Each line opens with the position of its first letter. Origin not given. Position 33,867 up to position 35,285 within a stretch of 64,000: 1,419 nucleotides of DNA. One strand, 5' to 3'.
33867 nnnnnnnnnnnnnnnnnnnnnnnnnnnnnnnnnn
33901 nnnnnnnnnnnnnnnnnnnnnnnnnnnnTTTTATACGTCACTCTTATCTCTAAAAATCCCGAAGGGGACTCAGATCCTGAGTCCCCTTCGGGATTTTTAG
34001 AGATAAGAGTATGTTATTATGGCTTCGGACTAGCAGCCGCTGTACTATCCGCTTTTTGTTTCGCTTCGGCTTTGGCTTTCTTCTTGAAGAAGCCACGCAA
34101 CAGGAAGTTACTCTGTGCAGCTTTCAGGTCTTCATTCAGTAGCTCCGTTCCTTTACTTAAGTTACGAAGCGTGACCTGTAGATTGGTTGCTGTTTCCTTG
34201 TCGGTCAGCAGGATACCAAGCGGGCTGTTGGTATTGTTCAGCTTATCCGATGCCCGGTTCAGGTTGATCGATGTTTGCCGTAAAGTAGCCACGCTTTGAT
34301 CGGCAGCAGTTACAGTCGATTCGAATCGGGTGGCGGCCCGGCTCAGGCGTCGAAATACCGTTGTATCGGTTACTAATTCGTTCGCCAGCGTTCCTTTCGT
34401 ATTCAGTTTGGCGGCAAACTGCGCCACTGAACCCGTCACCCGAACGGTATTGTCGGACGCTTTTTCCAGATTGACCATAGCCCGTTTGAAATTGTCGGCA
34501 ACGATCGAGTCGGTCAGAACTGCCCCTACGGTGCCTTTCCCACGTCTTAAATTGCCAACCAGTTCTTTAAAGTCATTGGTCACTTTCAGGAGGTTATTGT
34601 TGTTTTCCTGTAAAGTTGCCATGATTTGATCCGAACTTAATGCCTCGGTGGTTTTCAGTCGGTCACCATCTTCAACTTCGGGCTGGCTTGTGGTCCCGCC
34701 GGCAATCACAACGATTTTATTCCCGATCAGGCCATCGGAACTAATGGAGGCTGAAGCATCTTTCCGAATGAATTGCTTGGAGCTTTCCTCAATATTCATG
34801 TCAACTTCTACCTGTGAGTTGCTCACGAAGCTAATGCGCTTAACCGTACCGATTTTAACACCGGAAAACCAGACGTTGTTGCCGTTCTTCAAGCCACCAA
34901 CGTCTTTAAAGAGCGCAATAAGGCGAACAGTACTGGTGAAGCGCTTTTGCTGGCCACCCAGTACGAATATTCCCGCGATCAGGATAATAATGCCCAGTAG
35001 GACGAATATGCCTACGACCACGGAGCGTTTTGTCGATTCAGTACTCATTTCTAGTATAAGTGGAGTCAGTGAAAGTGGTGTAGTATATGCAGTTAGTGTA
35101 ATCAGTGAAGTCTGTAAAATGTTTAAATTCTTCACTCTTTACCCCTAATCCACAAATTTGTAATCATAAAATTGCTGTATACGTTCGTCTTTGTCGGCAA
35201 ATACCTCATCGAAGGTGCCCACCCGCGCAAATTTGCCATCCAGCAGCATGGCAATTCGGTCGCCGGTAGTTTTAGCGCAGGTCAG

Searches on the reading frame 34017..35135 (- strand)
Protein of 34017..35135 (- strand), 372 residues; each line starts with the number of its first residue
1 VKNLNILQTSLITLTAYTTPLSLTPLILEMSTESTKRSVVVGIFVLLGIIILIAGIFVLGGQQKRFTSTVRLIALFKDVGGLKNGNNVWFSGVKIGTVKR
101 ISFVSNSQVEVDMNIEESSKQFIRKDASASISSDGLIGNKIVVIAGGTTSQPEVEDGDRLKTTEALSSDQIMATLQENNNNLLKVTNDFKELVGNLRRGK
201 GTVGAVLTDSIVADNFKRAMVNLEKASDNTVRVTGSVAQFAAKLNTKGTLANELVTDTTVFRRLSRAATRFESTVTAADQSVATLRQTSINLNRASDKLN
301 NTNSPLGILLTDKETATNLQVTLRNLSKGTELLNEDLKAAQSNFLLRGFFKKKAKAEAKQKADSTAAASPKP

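Call 6: search_protein_families(library=pfam, proteins=[window:34017-35135:-], max_evalue=0.01)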
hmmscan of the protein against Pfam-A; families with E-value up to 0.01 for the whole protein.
window:34017-35135:- (372 aa): 1 family
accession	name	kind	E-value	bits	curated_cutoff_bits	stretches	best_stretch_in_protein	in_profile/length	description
PF02470.25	MlaD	-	1.8e-17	63.8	25.1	1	69-145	2-79/81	MlaD protein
